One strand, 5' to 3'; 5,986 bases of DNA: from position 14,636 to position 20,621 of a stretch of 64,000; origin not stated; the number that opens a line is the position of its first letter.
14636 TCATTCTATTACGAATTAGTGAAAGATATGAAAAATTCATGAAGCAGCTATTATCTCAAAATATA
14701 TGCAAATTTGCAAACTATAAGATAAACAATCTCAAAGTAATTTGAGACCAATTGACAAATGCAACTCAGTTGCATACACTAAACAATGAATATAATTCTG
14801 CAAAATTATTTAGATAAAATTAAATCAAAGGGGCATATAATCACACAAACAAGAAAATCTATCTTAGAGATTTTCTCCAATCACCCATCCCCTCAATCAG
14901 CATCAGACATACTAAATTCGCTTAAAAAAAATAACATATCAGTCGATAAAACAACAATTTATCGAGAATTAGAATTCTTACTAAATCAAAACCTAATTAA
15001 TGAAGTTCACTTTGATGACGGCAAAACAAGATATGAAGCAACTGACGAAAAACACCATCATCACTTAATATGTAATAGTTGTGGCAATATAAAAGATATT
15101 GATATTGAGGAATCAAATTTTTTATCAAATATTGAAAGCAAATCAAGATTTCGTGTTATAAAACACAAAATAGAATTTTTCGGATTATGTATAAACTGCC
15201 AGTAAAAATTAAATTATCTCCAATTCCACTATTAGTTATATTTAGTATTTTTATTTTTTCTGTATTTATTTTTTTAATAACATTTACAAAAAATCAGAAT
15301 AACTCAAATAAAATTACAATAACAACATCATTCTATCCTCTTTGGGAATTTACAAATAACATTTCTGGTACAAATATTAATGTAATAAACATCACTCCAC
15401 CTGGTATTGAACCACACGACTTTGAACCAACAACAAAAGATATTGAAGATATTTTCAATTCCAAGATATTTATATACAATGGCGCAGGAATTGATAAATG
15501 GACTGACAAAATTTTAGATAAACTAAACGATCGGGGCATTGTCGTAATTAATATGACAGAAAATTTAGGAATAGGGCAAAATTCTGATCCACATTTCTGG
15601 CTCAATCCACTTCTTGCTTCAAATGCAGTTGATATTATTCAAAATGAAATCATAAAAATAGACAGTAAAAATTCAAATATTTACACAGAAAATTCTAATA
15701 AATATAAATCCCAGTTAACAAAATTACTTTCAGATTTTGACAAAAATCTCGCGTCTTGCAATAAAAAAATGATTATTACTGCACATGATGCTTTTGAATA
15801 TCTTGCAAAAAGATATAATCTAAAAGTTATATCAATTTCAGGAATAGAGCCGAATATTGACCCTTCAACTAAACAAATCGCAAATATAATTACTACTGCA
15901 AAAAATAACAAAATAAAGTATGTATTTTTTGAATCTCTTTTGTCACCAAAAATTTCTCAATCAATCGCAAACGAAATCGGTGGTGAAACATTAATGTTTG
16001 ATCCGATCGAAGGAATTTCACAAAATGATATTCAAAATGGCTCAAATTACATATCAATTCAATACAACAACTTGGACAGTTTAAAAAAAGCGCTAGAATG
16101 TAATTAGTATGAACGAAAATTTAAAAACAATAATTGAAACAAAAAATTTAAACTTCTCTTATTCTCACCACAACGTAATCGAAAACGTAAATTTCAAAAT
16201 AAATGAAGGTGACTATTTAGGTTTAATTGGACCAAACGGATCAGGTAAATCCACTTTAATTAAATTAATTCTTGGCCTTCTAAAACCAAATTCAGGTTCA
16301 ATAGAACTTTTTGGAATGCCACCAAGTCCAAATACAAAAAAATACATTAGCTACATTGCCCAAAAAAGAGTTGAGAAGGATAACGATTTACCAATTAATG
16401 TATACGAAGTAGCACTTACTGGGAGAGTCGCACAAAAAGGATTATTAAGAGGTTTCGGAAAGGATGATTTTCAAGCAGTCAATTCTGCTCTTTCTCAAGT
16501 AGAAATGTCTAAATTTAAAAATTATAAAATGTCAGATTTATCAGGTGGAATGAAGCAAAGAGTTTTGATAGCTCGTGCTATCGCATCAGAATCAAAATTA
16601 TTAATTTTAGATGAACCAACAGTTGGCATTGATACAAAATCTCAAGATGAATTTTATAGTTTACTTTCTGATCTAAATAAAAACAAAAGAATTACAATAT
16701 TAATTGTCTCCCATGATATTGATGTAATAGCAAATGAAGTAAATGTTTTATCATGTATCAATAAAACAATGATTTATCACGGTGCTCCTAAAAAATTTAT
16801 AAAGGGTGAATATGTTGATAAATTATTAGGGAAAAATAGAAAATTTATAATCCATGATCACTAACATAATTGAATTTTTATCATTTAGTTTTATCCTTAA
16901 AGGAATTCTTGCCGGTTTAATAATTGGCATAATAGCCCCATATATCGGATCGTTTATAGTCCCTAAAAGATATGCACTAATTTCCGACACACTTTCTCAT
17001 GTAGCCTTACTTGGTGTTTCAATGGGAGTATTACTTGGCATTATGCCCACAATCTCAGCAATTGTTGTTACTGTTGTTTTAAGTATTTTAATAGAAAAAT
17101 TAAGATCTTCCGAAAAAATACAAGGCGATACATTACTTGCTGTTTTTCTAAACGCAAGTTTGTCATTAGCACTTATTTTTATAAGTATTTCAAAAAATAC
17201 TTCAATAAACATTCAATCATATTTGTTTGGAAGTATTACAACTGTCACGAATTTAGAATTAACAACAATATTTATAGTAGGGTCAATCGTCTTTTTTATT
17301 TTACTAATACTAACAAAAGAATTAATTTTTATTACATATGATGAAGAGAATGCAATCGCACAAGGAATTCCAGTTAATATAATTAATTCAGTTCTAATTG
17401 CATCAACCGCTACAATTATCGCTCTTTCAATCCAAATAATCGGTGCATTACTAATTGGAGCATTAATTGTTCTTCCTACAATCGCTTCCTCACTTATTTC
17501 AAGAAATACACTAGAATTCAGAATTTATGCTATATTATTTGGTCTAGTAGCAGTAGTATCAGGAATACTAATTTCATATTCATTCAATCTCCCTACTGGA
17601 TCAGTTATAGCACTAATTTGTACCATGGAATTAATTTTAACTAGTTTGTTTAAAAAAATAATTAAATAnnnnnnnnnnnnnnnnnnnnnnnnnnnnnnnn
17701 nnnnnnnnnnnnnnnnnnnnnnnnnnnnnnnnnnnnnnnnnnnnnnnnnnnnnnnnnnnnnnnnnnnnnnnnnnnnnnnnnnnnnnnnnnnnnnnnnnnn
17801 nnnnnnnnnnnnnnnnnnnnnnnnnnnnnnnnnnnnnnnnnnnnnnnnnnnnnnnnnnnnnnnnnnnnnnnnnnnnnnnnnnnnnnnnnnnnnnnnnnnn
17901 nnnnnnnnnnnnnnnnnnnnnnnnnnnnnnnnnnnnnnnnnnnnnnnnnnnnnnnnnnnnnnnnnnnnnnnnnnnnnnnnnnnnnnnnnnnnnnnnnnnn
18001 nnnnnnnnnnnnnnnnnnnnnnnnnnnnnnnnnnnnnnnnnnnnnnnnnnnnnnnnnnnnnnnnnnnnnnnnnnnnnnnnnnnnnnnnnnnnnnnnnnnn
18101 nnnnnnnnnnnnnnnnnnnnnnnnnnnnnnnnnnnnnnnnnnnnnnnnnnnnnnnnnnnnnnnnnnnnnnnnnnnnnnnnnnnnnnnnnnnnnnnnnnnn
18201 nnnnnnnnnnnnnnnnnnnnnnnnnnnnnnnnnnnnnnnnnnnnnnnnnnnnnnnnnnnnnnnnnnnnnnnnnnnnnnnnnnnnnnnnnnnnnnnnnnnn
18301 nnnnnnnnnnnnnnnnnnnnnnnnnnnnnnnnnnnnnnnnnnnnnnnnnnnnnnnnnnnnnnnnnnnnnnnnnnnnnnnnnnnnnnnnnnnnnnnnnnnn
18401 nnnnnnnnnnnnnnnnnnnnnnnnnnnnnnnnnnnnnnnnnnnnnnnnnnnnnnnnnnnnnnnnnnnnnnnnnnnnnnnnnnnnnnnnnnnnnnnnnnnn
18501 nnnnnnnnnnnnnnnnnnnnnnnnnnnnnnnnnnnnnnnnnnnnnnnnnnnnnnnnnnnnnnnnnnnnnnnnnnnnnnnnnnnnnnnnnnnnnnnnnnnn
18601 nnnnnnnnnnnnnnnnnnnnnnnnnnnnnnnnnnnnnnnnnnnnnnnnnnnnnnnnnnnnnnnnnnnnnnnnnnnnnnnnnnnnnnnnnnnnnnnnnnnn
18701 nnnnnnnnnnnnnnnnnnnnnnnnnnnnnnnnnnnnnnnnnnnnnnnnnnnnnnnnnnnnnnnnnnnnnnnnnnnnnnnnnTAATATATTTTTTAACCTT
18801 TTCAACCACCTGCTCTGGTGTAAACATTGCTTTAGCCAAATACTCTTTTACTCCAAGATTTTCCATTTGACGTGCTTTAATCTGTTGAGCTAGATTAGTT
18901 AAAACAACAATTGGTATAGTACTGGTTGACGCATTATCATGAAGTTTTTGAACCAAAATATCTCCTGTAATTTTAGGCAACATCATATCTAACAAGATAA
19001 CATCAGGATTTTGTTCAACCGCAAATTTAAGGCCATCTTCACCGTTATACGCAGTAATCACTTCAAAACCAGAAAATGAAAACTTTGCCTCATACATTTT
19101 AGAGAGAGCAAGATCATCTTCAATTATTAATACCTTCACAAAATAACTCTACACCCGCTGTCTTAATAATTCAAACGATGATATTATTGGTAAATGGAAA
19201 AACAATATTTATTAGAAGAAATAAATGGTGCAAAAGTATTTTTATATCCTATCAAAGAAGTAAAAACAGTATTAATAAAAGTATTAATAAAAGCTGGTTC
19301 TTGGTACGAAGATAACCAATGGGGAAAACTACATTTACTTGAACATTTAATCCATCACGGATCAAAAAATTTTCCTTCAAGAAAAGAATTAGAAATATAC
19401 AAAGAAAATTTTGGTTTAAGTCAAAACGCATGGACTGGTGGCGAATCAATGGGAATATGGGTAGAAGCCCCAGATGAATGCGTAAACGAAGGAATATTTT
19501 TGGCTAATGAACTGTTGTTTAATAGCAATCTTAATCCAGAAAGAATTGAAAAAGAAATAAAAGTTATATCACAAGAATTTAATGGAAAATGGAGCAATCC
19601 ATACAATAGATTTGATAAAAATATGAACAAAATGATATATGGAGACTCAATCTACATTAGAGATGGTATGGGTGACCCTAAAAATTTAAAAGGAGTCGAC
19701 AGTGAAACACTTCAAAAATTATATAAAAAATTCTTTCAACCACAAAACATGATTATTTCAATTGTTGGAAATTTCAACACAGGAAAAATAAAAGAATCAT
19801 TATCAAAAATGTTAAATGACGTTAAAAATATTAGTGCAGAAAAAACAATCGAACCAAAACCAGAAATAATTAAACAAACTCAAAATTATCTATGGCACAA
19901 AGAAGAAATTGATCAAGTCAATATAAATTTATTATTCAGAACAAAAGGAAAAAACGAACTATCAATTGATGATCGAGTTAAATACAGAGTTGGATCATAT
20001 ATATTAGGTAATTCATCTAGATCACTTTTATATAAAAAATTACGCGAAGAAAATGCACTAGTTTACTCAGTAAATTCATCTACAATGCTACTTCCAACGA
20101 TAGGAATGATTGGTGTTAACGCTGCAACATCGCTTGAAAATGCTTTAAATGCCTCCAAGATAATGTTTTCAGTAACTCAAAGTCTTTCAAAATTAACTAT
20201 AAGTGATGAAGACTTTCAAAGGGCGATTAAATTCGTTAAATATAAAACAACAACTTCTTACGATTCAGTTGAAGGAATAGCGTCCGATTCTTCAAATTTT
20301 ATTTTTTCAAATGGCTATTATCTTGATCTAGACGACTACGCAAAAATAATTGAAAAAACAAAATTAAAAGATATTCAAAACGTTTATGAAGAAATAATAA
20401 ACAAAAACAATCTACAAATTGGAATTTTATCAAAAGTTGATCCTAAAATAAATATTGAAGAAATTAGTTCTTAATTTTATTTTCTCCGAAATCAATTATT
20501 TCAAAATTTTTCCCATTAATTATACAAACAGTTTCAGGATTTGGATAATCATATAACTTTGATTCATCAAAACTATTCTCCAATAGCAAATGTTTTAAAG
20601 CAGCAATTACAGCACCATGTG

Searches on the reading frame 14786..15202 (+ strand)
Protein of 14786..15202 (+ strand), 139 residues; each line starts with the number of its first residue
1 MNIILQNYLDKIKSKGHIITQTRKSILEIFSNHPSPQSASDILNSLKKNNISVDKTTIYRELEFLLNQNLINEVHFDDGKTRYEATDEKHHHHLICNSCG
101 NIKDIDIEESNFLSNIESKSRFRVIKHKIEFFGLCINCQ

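Call 45: search_protein_families(library=pfam, proteins=[window:14786-15202:+], max_evalue=0.00001)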
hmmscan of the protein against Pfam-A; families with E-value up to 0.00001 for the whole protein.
window:14786-15202:+ (139 aa): 1 family
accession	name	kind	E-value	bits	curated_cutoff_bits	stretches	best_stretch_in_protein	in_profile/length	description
PF01475.25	FUR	-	2.8e-26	92.5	23.1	1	16-131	3-120/121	Ferric uptake regulator family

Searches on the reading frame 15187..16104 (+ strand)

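Call 45: search_protein_families(library=pfam, proteins=[window:15187-16104:+], max_evalue=0.00001)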
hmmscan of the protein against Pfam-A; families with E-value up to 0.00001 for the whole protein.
window:15187-16104:+ (306 aa): 1 family
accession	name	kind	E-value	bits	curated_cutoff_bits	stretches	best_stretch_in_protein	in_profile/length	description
PF01297.22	ZnuA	-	1.4e-73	248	29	1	45-302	1-263/263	Zinc-uptake complex component A periplasmic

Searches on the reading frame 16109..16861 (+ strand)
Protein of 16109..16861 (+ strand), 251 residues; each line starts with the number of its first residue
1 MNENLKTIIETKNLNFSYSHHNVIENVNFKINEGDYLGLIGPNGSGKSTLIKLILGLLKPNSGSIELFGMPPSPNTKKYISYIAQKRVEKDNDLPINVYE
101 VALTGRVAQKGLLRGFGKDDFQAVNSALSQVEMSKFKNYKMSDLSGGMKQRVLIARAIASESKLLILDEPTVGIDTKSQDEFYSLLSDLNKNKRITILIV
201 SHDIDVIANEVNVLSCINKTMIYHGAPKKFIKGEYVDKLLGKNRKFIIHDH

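Call 45: search_protein_families(library=pfam, proteins=[window:16109-16861:+], max_evalue=0.00001)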
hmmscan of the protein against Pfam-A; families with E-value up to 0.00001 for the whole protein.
window:16109-16861:+ (251 aa): 2 families
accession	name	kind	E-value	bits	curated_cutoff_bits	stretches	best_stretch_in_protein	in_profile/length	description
PF00005.33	ABC_tran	-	1e-32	114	25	1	25-171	2-136/137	ABC transporter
PF13304.12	AAA_21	-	5.6e-13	50.1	27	1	131-204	225-300/304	AAA domain, putative AbiEii toxin, Type IV TA system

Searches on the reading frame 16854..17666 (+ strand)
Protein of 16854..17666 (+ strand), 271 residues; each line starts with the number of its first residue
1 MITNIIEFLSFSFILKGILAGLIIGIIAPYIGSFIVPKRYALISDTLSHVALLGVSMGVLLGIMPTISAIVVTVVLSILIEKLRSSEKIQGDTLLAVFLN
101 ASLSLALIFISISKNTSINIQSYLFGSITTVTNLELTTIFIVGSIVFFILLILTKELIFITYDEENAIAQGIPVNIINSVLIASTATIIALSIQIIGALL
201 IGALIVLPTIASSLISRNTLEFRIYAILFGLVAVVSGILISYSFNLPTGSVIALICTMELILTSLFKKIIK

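Call 45: search_protein_families(library=pfam, proteins=[window:16854-17666:+], max_evalue=0.00001)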
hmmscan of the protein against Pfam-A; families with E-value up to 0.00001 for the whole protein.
window:16854-17666:+ (271 aa): 2 families
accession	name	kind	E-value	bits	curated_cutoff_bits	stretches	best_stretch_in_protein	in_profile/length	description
PF00950.22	ABC-3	-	7.9e-62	209.5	20.1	1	11-266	2-257/258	ABC 3 transport family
PF01032.23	FecCD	-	9.1e-09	35.2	26.5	1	61-262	102-307/311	FecCD transport family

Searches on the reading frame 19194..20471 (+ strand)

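Call 45: search_protein_families(library=pfam, proteins=[window:19194-20471:+], max_evalue=0.00001)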
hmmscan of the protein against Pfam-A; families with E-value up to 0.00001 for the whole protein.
window:19194-20471:+ (426 aa): 2 families
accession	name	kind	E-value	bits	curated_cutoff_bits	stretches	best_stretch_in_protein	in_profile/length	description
PF05193.26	Peptidase_M16_C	-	1.1e-27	97.5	23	1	169-346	3-179/181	Peptidase M16 inactive domain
PF00675.25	Peptidase_M16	-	2.7e-16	60.2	22.3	1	23-149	10-136/149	Insulinase (Peptidase family M16)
